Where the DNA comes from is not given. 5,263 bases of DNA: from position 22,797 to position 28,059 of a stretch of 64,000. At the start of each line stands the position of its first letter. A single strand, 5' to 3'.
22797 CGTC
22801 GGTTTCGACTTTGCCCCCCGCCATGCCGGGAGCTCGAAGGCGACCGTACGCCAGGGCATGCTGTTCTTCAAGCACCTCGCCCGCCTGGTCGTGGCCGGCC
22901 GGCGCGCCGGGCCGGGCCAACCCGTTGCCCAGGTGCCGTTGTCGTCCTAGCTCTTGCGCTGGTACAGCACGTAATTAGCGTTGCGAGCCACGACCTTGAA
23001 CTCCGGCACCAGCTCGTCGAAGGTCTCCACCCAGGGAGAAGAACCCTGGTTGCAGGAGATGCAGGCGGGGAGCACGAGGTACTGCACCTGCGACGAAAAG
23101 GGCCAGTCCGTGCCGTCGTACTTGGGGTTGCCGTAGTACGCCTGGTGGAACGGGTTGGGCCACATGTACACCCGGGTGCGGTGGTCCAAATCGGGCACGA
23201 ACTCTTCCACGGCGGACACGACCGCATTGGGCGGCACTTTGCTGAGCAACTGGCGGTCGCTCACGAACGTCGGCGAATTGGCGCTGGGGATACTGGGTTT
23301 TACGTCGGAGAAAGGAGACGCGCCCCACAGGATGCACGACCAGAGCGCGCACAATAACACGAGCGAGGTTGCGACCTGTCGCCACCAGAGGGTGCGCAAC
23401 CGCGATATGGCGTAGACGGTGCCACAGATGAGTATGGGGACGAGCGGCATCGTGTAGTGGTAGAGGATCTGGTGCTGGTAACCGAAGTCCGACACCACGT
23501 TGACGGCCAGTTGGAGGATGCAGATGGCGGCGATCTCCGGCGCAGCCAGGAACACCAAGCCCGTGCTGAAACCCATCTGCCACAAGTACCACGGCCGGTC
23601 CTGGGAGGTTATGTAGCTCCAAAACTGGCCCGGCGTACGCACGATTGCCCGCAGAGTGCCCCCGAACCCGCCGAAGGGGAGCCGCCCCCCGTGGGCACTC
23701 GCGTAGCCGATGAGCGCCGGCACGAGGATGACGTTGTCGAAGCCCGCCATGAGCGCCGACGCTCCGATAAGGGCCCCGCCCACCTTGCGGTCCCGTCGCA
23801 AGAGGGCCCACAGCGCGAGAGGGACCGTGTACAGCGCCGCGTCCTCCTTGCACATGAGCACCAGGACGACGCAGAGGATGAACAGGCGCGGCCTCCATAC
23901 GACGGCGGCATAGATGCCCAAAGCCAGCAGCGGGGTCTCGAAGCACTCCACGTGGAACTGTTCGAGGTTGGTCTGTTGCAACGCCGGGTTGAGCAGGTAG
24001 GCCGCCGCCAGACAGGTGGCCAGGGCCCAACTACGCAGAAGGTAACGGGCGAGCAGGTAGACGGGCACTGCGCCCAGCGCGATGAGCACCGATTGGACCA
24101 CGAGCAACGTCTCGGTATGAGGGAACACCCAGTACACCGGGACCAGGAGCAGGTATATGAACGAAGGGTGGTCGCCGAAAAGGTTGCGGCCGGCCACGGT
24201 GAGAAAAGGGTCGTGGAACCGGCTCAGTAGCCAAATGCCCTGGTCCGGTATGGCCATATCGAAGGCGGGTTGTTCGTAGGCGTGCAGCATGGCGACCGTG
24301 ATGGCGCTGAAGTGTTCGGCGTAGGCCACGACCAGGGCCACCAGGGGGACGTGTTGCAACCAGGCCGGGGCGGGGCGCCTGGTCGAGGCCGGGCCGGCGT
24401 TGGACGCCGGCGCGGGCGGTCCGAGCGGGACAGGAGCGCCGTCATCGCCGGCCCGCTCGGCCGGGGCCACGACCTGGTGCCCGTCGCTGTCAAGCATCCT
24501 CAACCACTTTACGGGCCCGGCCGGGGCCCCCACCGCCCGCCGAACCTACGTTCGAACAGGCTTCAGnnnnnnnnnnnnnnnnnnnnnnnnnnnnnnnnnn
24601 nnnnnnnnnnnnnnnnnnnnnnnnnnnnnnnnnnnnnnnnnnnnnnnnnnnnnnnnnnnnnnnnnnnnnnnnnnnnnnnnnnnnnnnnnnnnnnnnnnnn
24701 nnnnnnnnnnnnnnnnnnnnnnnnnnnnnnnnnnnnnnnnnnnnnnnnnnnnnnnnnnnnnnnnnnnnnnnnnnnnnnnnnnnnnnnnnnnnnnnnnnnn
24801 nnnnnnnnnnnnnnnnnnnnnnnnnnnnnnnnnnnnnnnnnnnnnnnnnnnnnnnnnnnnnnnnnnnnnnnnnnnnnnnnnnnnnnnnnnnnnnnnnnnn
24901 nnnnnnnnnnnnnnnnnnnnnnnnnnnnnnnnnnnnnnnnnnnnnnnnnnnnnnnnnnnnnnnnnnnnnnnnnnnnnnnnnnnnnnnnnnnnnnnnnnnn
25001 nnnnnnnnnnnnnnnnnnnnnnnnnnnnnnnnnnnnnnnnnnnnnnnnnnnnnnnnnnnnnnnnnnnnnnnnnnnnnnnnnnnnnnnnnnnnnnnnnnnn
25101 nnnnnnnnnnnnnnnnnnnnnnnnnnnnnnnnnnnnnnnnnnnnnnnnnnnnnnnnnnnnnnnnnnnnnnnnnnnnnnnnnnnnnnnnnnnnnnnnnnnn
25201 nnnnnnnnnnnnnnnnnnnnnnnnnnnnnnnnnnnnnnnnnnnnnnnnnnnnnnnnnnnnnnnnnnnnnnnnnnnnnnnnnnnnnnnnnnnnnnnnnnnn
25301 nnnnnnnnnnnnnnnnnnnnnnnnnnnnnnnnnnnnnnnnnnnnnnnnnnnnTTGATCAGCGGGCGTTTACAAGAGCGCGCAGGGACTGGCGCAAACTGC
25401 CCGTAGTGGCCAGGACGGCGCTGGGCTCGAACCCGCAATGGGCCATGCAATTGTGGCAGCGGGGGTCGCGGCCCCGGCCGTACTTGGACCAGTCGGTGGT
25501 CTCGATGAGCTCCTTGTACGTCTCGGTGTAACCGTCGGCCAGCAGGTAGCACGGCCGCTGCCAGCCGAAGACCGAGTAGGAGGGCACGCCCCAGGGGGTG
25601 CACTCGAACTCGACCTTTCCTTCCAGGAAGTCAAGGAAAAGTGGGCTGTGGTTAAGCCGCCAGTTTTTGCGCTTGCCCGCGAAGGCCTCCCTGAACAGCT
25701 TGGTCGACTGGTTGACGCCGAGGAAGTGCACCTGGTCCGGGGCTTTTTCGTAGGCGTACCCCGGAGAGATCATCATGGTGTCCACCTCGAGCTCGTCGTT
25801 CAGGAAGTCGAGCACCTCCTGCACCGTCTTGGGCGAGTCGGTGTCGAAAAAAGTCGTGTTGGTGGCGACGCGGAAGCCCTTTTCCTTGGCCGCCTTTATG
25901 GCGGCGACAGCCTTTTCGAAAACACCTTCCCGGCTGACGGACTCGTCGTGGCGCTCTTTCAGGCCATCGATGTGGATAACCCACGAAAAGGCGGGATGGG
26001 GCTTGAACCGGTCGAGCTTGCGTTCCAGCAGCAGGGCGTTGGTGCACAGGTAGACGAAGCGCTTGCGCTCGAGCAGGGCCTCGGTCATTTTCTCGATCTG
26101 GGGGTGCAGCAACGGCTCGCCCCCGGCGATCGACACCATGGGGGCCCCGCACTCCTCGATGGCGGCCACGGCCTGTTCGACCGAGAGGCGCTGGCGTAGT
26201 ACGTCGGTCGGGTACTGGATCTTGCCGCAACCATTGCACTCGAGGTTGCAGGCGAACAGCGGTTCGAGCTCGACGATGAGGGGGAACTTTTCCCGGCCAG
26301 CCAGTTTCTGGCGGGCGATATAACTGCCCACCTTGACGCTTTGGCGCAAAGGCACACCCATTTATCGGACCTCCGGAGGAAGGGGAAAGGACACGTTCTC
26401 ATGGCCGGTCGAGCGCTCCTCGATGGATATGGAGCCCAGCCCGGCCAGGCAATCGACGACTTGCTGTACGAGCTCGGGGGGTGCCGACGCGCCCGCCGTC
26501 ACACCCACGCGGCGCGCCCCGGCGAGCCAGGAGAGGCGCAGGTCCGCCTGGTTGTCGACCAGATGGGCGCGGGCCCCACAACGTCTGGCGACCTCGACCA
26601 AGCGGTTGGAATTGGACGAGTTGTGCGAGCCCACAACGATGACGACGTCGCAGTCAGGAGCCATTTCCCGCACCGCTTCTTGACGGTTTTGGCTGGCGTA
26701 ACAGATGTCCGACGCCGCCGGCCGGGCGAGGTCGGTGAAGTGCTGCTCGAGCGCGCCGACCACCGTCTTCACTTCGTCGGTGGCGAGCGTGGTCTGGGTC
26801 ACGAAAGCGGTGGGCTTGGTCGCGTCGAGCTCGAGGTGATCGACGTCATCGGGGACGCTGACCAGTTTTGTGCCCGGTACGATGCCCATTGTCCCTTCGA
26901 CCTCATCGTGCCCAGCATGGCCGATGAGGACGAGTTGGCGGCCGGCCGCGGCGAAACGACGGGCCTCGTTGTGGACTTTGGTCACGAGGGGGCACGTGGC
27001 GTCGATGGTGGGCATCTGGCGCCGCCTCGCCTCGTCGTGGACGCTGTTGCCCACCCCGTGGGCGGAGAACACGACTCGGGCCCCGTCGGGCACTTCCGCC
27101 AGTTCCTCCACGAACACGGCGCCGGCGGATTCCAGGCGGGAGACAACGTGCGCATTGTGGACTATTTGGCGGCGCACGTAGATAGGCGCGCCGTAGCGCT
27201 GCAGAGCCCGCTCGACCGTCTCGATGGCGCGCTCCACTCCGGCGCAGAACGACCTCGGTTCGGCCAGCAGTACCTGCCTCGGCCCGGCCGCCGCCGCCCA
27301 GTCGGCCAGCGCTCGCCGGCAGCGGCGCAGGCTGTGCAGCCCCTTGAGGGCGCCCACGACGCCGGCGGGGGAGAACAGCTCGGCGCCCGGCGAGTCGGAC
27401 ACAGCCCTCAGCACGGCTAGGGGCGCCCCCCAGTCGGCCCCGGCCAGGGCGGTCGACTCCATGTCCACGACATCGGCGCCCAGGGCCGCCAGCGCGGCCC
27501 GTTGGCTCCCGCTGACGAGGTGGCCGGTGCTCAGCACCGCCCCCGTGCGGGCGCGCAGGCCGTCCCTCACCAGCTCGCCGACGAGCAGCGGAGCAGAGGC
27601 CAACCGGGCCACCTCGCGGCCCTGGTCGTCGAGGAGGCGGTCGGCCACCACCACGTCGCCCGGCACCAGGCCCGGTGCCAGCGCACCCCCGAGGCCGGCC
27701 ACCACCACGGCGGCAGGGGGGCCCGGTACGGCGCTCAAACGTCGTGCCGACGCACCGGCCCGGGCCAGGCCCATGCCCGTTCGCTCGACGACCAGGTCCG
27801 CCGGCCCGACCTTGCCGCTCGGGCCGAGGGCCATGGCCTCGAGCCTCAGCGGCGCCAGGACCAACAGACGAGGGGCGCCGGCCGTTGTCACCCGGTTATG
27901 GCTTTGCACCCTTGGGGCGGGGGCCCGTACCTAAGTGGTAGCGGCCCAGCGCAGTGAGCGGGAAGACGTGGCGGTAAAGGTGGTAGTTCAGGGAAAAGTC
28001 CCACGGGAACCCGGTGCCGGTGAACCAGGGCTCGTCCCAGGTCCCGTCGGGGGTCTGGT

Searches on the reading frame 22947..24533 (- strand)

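Call 46: search_protein_families(library=pfam, proteins=[window:22947-24533:-], max_evalue=0.00001)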
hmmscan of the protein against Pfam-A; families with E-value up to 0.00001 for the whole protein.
window:22947-24533:- (528 aa): 1 family
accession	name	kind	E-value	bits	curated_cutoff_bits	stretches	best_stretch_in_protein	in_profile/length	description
PF09852.15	DUF2079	-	1.8e-51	176.1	28.2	1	90-461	9-403/459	Predicted membrane protein (DUF2079)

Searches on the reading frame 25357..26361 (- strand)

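Call 46: search_protein_families(library=pfam, proteins=[window:25357-26361:-], max_evalue=0.00001)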
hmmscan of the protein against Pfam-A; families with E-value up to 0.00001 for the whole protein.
window:25357-26361:- (334 aa): 2 families
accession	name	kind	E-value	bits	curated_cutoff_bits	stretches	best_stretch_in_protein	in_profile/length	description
PF11946.13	DUF3463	-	1.4e-58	196.9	31.3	1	196-327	1-132/134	Domain of unknown function (DUF3463)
PF04055.27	Radical_SAM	-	2.9e-22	80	29.5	1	36-187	5-166/166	Radical SAM superfamily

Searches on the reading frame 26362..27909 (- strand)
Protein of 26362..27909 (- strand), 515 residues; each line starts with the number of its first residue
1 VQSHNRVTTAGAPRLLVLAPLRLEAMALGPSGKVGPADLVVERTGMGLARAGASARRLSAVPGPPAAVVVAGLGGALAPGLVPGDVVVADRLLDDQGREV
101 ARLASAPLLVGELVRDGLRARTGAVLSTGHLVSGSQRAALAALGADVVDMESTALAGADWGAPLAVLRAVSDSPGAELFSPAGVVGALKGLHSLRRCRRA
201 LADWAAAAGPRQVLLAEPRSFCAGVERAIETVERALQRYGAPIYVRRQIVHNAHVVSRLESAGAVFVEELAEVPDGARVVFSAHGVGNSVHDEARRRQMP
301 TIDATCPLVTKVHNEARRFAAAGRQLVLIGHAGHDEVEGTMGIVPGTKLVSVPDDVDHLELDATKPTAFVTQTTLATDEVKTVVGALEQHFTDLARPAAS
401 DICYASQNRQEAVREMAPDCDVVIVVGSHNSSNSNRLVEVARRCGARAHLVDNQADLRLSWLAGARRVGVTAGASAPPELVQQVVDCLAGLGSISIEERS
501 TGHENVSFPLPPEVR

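Call 46: search_protein_families(library=pfam, proteins=[window:26362-27909:-], max_evalue=0.00001)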
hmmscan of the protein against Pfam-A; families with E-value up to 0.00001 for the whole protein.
window:26362-27909:- (515 aa): 2 families
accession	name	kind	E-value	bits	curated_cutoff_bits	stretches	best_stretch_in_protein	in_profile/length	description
PF02401.23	LYTB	-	7.2e-91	304.6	24.5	1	213-488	1-266/267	LytB protein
PF01048.26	PNP_UDP_1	-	3.6e-13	49.9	25.1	1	32-175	37-201/233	Phosphorylase superfamily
